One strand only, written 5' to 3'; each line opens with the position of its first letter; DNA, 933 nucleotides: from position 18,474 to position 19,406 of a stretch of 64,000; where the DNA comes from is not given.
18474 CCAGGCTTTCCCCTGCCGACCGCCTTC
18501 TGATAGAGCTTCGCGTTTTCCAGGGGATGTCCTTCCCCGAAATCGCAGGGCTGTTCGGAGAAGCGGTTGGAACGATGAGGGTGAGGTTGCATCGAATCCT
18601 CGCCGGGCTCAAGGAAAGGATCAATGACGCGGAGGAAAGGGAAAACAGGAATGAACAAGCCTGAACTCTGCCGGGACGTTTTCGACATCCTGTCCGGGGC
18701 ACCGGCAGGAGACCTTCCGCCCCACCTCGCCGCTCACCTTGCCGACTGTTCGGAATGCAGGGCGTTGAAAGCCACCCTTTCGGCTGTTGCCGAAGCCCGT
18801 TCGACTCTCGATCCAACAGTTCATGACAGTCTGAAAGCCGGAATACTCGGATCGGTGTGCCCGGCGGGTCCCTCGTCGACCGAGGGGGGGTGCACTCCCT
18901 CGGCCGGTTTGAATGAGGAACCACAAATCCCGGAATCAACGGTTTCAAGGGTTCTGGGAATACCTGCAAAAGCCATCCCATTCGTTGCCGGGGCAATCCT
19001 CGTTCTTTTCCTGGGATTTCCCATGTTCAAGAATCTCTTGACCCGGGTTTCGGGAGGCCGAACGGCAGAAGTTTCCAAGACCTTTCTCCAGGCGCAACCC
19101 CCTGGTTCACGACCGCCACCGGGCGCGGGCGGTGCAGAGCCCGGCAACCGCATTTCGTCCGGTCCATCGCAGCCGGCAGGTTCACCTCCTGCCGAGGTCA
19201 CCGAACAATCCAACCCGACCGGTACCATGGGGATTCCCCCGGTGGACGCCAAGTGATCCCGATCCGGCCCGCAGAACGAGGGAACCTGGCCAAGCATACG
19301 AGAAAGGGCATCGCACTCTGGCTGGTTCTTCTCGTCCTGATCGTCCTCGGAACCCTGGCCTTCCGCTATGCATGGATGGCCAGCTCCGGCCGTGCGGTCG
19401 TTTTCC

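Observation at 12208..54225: Three paralogous modules of a giant GspK/PilX-like protein plus two pseudopilins, with no pilus or T2SS machinery nearby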

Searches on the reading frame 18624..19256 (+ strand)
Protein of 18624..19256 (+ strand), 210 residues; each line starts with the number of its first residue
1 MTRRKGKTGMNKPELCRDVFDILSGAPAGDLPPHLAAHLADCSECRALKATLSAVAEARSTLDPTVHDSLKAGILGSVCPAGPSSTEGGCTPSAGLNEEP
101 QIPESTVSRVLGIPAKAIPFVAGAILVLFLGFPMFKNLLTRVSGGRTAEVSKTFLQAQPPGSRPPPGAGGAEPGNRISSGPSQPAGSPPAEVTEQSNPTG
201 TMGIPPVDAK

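Call 7: search_protein_families(library=pfam, max_evalue=0.01, proteins=[window:18624-19256:+])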
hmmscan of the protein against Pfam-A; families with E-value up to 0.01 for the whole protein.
window:18624-19256:+ (210 aa): 0 families

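Call 18: search_protein_families(library=pfam, max_evalue=0.1, proteins=[window:18624-19256:+])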
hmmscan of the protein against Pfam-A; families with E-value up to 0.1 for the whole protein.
window:18624-19256:+ (210 aa): 0 families
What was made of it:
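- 18624..19256 (+): Putative anti-sigma factor (210 aa). It has an HxxxCxxC motif, one membrane helix and a Pro/Gly-rich tail. Its stop codon overlaps the B1 start (GTGA). No Pfam hit for this protein (call 18).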
